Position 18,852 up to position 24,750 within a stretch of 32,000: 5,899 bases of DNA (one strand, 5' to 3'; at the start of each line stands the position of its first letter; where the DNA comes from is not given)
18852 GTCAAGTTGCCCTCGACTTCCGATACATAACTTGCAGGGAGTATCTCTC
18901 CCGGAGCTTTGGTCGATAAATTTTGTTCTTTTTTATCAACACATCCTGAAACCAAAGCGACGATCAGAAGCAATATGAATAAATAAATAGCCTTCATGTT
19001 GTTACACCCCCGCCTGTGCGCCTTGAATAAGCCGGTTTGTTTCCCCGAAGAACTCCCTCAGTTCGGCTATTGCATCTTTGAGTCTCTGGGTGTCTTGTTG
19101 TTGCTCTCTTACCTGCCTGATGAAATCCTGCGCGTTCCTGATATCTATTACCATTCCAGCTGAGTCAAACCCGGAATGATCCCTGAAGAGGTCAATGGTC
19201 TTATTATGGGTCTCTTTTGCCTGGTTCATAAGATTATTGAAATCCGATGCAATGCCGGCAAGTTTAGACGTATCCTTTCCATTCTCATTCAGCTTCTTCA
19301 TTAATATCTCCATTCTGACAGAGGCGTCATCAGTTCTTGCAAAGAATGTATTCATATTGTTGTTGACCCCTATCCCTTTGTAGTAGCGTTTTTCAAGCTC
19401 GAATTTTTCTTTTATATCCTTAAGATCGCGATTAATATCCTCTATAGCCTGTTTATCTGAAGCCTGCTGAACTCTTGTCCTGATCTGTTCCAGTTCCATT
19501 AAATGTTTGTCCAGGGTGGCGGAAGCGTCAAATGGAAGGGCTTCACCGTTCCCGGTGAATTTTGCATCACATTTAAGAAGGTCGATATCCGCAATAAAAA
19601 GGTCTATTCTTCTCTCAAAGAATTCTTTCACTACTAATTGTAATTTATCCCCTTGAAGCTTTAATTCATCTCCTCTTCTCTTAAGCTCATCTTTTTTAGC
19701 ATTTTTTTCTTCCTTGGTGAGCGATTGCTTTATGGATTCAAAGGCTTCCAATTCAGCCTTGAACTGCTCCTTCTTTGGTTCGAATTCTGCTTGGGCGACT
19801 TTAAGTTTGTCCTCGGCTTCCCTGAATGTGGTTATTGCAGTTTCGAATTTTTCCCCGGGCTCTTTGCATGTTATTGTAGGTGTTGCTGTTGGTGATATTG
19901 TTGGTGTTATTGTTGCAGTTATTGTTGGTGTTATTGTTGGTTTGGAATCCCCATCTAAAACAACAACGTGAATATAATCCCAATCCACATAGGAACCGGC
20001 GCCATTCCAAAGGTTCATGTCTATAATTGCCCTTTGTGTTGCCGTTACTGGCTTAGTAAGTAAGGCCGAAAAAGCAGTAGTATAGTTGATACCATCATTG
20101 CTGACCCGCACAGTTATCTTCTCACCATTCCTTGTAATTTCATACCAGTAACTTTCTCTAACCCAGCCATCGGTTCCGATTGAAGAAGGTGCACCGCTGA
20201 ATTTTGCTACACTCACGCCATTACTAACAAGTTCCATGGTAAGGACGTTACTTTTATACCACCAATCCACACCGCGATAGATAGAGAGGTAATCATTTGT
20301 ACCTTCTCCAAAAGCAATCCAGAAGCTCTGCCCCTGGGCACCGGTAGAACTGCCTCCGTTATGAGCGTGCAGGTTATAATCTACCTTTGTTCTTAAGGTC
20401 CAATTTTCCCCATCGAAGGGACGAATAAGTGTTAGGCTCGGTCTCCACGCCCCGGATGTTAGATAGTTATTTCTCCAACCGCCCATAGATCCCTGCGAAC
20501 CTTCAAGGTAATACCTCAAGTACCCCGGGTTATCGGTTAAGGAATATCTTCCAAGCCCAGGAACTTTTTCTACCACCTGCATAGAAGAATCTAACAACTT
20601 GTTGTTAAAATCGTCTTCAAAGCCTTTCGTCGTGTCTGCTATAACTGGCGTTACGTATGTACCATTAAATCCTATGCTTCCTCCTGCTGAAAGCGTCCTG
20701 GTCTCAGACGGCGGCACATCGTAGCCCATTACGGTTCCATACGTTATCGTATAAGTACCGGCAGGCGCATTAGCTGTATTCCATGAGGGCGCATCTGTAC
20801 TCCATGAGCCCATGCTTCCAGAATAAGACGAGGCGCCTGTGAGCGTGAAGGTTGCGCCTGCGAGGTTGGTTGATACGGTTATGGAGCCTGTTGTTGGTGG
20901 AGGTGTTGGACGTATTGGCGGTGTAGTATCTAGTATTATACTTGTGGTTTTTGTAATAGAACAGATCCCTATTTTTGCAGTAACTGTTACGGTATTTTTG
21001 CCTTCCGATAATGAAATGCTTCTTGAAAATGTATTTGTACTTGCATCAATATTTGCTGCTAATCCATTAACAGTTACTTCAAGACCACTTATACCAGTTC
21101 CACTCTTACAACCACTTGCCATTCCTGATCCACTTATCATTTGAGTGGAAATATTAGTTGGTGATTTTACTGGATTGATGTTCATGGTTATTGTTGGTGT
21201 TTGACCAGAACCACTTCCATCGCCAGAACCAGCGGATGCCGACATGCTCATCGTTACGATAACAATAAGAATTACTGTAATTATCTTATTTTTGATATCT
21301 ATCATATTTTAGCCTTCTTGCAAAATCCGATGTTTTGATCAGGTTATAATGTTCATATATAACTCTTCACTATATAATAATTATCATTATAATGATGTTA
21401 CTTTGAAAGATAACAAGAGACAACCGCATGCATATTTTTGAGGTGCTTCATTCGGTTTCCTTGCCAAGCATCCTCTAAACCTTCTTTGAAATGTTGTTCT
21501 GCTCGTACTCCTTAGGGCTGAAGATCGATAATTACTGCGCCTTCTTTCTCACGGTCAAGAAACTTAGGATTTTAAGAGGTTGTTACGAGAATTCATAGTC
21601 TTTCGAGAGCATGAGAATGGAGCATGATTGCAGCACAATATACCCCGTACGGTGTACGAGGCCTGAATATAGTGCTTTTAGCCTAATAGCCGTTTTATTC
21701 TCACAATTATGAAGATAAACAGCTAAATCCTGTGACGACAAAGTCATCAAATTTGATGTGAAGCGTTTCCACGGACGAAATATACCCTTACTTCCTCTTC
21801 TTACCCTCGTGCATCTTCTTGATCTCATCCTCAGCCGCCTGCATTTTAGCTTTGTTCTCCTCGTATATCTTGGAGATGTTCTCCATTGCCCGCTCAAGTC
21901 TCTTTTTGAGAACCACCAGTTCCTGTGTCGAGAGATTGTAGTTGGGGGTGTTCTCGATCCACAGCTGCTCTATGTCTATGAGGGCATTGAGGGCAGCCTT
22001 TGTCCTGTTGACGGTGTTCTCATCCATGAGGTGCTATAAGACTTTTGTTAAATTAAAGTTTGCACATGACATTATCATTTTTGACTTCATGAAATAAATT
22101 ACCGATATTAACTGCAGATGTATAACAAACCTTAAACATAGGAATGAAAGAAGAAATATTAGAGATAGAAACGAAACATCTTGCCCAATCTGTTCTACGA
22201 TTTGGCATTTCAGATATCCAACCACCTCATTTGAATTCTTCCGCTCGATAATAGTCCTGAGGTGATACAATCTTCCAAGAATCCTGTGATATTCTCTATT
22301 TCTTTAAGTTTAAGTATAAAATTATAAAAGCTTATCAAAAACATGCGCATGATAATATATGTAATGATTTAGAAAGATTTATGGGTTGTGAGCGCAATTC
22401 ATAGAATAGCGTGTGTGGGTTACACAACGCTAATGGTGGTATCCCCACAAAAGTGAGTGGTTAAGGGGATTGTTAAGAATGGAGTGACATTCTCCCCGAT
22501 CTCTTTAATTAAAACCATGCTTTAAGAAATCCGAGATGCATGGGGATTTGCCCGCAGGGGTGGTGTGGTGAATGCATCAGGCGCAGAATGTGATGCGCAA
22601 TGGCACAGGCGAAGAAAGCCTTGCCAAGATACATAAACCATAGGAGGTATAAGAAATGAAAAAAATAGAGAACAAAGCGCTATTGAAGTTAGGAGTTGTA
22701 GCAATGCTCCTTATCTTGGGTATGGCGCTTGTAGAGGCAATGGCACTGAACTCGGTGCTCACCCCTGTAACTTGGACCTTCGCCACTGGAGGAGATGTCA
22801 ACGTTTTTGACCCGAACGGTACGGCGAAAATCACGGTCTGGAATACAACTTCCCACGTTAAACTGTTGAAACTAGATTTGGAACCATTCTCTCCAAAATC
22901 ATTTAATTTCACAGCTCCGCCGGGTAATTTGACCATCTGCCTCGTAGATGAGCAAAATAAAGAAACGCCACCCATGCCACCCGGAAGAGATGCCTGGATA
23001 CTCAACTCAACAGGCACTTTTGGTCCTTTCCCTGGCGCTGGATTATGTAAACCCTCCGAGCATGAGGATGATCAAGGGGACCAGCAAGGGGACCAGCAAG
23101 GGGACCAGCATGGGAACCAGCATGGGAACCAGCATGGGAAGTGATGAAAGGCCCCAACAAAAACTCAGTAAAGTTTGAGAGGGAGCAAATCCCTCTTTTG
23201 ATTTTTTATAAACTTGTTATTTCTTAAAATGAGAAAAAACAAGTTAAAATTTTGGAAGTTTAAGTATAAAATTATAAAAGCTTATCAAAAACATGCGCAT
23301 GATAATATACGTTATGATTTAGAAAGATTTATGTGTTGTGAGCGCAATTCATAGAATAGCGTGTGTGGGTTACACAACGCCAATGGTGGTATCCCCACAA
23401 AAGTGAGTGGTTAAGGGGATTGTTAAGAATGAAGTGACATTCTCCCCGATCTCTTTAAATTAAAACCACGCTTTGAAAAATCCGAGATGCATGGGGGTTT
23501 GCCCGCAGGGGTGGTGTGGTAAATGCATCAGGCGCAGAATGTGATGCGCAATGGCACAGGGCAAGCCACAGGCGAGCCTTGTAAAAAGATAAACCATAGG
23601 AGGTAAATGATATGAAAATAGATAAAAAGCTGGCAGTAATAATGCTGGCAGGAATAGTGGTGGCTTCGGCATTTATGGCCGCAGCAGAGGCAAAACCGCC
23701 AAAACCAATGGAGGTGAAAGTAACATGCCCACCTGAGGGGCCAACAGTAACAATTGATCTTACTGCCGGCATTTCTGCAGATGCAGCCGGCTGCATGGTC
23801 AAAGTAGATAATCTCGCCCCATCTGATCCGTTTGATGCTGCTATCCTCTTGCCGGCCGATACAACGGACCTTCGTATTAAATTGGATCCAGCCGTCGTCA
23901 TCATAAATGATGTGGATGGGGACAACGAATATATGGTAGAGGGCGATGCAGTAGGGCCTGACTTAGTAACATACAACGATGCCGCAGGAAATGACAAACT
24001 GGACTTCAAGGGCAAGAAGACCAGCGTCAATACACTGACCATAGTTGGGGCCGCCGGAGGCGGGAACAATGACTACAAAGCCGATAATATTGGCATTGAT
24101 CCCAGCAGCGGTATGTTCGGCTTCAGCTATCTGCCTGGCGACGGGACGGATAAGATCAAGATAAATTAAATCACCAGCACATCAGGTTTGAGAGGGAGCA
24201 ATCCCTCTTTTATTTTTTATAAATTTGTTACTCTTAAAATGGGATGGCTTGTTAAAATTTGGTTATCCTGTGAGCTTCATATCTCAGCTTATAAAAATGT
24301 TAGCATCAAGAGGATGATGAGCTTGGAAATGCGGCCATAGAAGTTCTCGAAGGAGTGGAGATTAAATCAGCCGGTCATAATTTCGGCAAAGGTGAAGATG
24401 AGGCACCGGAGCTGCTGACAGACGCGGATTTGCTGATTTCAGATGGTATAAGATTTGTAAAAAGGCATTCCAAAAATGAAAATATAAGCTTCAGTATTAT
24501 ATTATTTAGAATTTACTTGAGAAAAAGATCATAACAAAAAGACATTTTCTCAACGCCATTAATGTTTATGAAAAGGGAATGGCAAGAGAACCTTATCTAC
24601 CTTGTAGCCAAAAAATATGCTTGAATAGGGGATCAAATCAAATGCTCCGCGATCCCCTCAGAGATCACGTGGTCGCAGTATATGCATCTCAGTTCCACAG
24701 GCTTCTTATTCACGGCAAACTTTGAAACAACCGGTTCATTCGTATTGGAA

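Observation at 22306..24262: Two tandem cassettes with near-identical non-coding flanks and unrelated secreted-protein cargo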

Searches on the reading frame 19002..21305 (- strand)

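Call 14: search_protein_families(library=pfam, proteins=[window:19002-21305:-], max_evalue=1)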
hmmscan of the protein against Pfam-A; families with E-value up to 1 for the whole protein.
window:19002-21305:- (767 aa): 8 families
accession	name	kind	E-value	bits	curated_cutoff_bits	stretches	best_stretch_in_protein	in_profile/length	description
PF09136.16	Glucodextran_B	-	1.8e-05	25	27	1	76-123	32-79/83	Glucodextranase, domain B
PF07081.18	DUF1349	-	0.0018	18.4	32.4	1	374-411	103-142/179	Protein of unknown function (DUF1349)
PF22077.1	C2c1_Nuc-II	-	0.012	16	27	1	662-713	56-98/128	CRISPR-associated endonuclease C2c1 Nuc-II domain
PF25792.1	BREX_BrxC_helical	-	0.092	13.5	27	1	719-756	68-104/123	BREX ATP-binding protein BrxC alpha helical domain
PF20893.2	DUF6845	-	0.094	13.3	27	1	459-547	43-119/149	Domain of unknown function (DUF6845)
PF17851.8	GH43_C2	-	0.096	12.8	22.7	1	231-314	2-72/203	Beta xylosidase C-terminal Concanavalin A-like domain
PF17802.7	SpaA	-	0.12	13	23.1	1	146-187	14-56/91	Prealbumin-like fold domain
PF07996.16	T4SS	-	0.16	12.8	24.7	0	587-625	123-161/197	Type IV secretion system proteins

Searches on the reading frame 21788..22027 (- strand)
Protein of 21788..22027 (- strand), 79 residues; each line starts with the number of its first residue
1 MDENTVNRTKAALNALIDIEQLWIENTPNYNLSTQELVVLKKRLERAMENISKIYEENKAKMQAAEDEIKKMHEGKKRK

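Call 14: search_protein_families(library=pfam, proteins=[window:21788-22027:-], max_evalue=1)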
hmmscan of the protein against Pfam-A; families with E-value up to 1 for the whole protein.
window:21788-22027:- (79 aa): 4 families
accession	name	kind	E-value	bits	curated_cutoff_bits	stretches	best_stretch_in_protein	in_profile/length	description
PF05816.16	TelA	-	0.041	13.4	30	1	41-77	291-327/332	Toxic anion resistance protein (TelA)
PF04003.17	Utp12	-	0.057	14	31.5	1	13-63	55-103/107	Dip2/Utp12 Family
PF21265.3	SBB_T7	-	0.084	12.9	27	1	37-77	31-74/169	Single-stranded DNA-binding protein, Bacteriophage T7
PF18058.6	SbsC_C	-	0.085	13.7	27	1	47-79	12-43/131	SbsC C-terminal domain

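Call 50: find_homologous_proteins(query=window:21788-22027:-, max_evalue=0.001)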
Query window:21788-22027:- (79 aa): 291 proteins with E <= 0.001 among 291 candidates; the best 120 are listed.
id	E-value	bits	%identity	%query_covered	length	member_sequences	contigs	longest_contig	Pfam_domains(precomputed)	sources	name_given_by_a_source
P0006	2.2e-41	156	97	100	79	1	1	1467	-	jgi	jgi:hypothetical protein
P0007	4.0e-41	155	99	100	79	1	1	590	-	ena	-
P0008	2.6e-40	153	94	100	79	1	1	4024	-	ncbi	-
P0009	3.6e-40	152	96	100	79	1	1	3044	-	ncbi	-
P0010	4.3e-40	152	96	87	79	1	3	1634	-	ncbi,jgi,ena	jgi:hypothetical protein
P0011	4.5e-40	152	97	87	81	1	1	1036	-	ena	-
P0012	4.9e-40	152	94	99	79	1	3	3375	-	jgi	jgi:benzoyl-CoA reductase/2-hydroxyglutaryl-CoA dehydratase subunit BcrC/BadD/HgdB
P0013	5.9e-40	151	92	100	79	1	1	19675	-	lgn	-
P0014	6.9e-40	151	94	100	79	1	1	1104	-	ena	-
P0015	7.9e-40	151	92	100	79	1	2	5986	-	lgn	-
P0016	1.1e-39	151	91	100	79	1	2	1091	-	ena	-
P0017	1.1e-39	151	96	87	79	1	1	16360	-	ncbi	-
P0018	1.1e-39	150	92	100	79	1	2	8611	-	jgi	jgi:hypothetical protein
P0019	1.2e-39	150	92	100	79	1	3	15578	-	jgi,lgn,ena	-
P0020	1.3e-39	150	91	100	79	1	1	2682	-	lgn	-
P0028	2.4e-39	149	91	100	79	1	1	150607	-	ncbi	-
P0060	1.9e-38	147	91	100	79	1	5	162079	-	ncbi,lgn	-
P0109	1.4e-37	144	89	100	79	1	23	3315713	-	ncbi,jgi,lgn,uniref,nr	ncbi:hypothetical protein ANME2D_01142 [Candidatus Methanoperedens nitroreducens]|uniref:Uncharacter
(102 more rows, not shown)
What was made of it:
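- Tried and rejected: I used the 79-aa neighbour instead (call 50).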

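Call 52: find_encoding_contigs(protein=P0109, flank=6000, max_places=10)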
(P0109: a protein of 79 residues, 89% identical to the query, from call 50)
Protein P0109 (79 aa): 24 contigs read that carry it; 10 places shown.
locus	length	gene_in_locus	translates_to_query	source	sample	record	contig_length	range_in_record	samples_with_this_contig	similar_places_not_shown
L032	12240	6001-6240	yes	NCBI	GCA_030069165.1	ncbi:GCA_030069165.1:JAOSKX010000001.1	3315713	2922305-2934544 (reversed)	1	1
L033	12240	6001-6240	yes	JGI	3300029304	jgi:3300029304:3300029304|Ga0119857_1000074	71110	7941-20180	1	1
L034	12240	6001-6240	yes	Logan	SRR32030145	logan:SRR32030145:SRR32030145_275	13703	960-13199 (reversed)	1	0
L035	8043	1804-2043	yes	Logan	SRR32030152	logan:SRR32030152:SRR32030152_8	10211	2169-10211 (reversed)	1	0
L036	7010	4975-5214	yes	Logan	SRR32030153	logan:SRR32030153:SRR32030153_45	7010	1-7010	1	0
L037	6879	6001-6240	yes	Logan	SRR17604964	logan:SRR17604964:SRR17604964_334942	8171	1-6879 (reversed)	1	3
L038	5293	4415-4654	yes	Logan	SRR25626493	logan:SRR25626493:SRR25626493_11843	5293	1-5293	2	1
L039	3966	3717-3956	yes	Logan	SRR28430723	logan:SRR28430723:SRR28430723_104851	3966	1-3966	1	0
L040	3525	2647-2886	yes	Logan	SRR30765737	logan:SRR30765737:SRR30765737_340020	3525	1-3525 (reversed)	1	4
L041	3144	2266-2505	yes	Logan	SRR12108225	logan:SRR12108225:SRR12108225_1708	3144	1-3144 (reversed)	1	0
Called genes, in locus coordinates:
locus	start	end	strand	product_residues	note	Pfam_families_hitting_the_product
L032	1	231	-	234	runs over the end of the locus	PF00005:ABC_tran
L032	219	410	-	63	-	-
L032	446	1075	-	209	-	-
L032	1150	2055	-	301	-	PF12802:MarR_2 (faint), PF24034:DUF7343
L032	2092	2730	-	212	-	PF01209:Ubie_methyltran, PF13489:Methyltransf_23, PF02353:CMAS, PF05401:NodS, PF13847:Methyltransf_31, PF08241:Methyltransf_11, PF08242:Methyltransf_12, PF13649:Methyltransf_25, +4 more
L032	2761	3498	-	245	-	PF02683:DsbD_TM, PF13386:DsbD_2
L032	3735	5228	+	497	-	PF23545:Zn_ribbon_HMPTM, PF04055:Radical_SAM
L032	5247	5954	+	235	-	PF02602:HEM4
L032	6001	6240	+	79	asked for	-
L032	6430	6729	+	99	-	-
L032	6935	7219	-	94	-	PF03992:ABM (faint)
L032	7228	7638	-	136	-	PF02627:CMD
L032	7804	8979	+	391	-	PF00764:Arginosuc_synth, PF20979:Arginosuc_syn_C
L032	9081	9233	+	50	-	-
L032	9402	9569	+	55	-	PF13248:Zn_ribbon_3 (faint)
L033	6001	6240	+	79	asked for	-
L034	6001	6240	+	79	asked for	-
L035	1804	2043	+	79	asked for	-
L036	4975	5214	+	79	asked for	-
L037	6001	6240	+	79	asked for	-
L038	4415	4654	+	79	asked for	-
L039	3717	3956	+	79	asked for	-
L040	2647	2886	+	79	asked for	-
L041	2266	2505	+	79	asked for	-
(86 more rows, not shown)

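Call 53: find_encoding_contigs(protein=P0028, flank=6000, max_places=4)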
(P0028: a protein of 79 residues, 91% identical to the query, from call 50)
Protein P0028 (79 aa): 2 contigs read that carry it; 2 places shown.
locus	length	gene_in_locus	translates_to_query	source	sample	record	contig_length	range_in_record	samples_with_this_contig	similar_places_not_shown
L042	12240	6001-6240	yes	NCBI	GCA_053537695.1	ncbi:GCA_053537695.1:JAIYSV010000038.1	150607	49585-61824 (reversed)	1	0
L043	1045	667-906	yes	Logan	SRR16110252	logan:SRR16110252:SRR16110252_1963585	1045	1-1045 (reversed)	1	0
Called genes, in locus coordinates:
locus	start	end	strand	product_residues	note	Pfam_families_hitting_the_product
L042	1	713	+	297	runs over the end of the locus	PF18301:preATP-grasp_3 (weak), PF02655:ATP-grasp_3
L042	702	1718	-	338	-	PF03706:LPG_synthase_TM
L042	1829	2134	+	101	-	-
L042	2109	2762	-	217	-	PF00753:Lactamase_B, PF23023:Anti-Pycsar_Apyc1 (weak), PF19583:ODP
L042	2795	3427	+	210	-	PF02457:DAC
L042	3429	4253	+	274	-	PF01678:DAP_epimerase, PF05544:Pro_racemase (weak), PF02567:PhzC-PhzF (weak), PF01678:DAP_epimerase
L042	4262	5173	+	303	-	PF02729:OTCace_N, PF00185:OTCace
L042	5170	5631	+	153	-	PF01948:PyrI, PF02748:PyrI_C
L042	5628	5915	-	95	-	PF03819:MazG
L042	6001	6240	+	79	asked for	-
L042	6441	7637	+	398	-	PF04851:ResIII, PF00270:DEAD, PF00271:Helicase_C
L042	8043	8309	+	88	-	PF03683:UPF0175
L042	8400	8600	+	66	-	-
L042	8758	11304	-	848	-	-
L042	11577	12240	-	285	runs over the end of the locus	PF02775:TPP_enzyme_C, PF12367:PFO_beta_C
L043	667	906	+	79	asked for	-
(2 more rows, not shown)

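Call 54: find_encoding_contigs(protein=P0060, flank=6000, max_places=6)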
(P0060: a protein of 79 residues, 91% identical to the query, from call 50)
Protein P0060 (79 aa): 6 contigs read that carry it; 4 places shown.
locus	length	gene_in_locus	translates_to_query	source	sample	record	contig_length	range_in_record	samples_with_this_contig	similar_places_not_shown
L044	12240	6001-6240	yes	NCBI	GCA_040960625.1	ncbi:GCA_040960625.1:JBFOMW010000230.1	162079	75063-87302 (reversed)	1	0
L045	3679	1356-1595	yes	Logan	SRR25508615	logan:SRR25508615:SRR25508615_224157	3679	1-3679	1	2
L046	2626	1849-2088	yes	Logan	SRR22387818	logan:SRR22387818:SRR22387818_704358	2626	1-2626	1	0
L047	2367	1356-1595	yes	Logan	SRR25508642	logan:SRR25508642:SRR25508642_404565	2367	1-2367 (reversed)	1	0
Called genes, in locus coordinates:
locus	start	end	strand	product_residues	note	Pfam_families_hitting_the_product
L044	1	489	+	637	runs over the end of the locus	PF07650:KH_2 (faint), PF17214:KH_TffA, PF00753:Lactamase_B, PF16661:Lactamase_B_6, PF23023:Anti-Pycsar_Apyc1 (faint), PF12706:Lactamase_B_2, PF10996:Beta-Casp, PF07521:RMMBL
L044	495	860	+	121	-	-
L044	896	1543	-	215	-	PF08442:ATP-grasp_2, PF13549:ATP-grasp_5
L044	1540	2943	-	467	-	PF02629:CoA_binding, PF13380:CoA_binding_2, PF13607:Succ_CoA_lig, PF19045:Ligase_CoA_2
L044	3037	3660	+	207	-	PF01885:PTS_2-RNA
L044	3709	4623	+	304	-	PF02729:OTCace_N, PF00185:OTCace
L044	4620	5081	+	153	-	PF01948:PyrI, PF02748:PyrI_C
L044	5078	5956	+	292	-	PF13263:PHP_C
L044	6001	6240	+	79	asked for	-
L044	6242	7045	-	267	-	PF05362:Lon_C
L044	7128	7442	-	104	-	PF01850:PIN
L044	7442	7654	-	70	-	PF10047:DUF2281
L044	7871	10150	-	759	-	PF01326:PPDK_N, PF00391:PEP-utilizers, PF02896:PEP-utilizers_C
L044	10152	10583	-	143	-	PF01381:HTH_3, PF12844:HTH_19 (faint), PF13560:HTH_31 (weak)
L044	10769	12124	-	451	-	PF22113:Mtrc-MtrF_II-IV_dom (faint), PF00684:DnaJ_CXXCXGXG (faint), PF09699:Paired_CXXCH_1 (faint), PF14522:Cytochrome_C7 (faint), PF14537:Cytochrom_c3_2 (faint), PF13435:Cytochrome_C554 (faint)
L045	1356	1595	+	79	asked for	-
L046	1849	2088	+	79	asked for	-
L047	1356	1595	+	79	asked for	-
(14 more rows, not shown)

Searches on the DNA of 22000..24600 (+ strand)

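Call 5: search_rna_families(source=window, start=22000, end=24600, threshold=evalue, max_evalue=10)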
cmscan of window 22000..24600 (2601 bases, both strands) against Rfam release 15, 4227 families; matches with E-value up to 10: 7.
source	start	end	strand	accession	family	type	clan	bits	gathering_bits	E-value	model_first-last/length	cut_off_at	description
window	22906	22992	+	RF02474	GlsR5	Gene; snRNA; snoRNA; CD-box;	-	20.3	100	0.13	1-89/89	no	Small nucleolar RNA GlsR5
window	22142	22237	-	RF03896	MIR2275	Gene; miRNA;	-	19.5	60.5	3.1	1-95/95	no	MIR2275 microRNA precursor family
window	24283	24319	-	RF01652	ceN70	Gene; snRNA; snoRNA; CD-box;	-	16.6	65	4.3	31-67/71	no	Caenorhabditis snoRNA ceN70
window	22694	22732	+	RF00464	mir-92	Gene; miRNA;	CL00137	14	47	9.7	19-61/80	no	mir-92 microRNA precursor family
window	24575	24594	-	RF01952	SOX2OT_exon2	Gene; lncRNA;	-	13.5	45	7.3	50-69/69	no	SOX2 overlapping transcript exon 2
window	24391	24438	+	RF01136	sR28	Gene; snRNA; snoRNA; CD-box;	-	12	39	6.6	1-55/55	no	Small nucleolar RNA sR28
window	23501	23588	-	RF02166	PVT1_3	Gene; lncRNA;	-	11.4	45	8.1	1-95/95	no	Pvt1 oncogene conserved region 3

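Call 58: search_dna_similar(query=window:22306-22655:+, collection=plasmids, mode=distant, max_evalue=0.001)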
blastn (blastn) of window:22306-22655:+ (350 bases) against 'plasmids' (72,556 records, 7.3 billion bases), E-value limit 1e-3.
No match.

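Call 59: search_dna_similar(query=window:22306-22655:+, collection=phages, mode=distant, max_evalue=0.001)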
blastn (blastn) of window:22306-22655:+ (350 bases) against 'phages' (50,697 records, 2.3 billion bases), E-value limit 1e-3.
No match.
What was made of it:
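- Tried and rejected: blastn of the leader against the plasmid and phage collections found nothing (calls 58, 59).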

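Call 76: build_rna_model(alignment_id=A9, structure=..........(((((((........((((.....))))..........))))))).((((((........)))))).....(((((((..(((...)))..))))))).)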
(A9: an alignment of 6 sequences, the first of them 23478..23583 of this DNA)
Model R1 built from alignment A9 (6 sequences, 109 columns); structure: as given.
model positions 106; base pairs 27; branch points 2; effective number of sequences 0.94; information 0.59 bits per position. Calibrated on 0.2 Mb of random sequence (short: E-values are rough).
structure used (alignment columns):
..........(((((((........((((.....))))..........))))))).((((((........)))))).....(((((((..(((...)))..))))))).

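Call 77: search_with_rna_model(model_id=R1, sources=[window, L012, L017, L021, L022, L007, L048, L051, L032, L042, L044], max_evalue=1, make_alignment=true, show_alignments=0)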
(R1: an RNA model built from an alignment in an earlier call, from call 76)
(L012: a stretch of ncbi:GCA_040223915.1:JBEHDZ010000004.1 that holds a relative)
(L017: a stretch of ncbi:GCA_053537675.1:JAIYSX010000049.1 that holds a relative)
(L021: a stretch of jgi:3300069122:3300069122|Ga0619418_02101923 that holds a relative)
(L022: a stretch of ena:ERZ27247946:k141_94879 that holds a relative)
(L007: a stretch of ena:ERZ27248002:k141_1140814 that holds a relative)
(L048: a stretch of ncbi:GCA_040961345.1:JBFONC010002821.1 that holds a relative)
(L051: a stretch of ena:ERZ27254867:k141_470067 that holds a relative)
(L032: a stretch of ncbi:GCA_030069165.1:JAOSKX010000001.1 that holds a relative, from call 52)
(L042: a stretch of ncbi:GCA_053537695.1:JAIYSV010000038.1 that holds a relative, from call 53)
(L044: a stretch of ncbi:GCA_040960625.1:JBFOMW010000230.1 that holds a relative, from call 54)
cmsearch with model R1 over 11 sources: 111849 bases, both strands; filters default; matches with E-value up to 1: 10.
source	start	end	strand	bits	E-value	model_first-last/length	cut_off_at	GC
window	23478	23583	+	134.1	8.6e-32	1-106/106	no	0.58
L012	11884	11989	+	131.9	3.2e-31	1-106/106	no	0.57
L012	9867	9973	+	127.6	3.7e-30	1-106/106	no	0.53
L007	158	264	+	127.6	3.7e-30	1-106/106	no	0.53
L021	325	429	+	126.2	8.5e-30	1-106/106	no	0.54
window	22527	22625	+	104.2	2.8e-24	1-106/106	no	0.57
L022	395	493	+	103.3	4.5e-24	1-106/106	no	0.57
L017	3915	4012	+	91.5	4.3e-21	1-106/106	no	0.55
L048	2067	2165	+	75.3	4.8e-17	1-106/106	no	0.59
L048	2866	2965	+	58.9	6.3e-13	1-106/106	no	0.56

Alignment A10: 10 matches aligned to the model, 108 columns, each read 5' to 3' on its own strand. Consensus structure (alignment columns), stored with it:
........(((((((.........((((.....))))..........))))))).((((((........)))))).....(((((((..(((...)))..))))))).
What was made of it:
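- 22527..22625 (+): Cassette 1: conserved leader core with four helices. P1' 22535-22541/22572-22578; P2 22550-22553/22558-22561; P4 22581-22585/22594-22598; P5 22606-22610/22618-22623. Covariance model R1 scores 104 bits here (call 77).
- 23256..23611 (+): Cassette 2: promoter-like block (23256-23284), leader, core (23478-23583) and SD (GGAGG 23599-23603). R1 scores 134 bits (call 77).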

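Call 92: search_rna_families(source=L048, start=1900, end=3100, threshold=evalue, max_evalue=10)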
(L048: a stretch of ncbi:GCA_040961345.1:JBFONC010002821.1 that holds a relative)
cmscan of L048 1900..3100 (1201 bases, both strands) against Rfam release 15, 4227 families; matches with E-value up to 10: 3.
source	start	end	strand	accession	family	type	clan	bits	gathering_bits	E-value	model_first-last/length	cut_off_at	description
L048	2644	2686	-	RF04351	Plastid-psbl-rps4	Cis-reg;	-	18.2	68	0.88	1-53/53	no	Plastid-psbl-rps4 3UTR RNA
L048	2785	2889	+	RF02546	LSU_trypano_mito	Gene; rRNA;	CL00112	14.9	60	1.5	1-561/561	no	Trypanosomatid mitochondrial large subunit ribosomal RNA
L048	2651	2716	+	RF02716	sno_ncR3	Gene; snRNA; snoRNA; CD-box;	-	14.3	88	8.2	1-75/75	no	Small nucleolar RNA ncR3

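Call 93: search_rna_families(source=window, start=22290, end=22670, threshold=evalue, max_evalue=10)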
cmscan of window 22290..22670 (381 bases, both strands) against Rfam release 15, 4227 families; matches with E-value up to 10: 2.
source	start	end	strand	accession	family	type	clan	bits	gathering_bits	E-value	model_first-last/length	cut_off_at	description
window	22305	22333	-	RF01615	ceN111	Gene; snRNA; snoRNA; CD-box;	-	15.3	43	7.1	1-70/70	no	Nematode snoRNA ceN111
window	22529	22631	+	RF01514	Afu_513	Gene; snRNA; snoRNA; CD-box;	-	10.8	48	5.7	1-103/103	no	A. fumigatus snoRNA Afu_513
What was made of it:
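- On Any Rfam 15 RNA family: In permissive scans of the window leaders and the L048 leaders, only chance-level hits appeared (E>=0.13, far below gathering scores) (calls 5, 92, 93).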
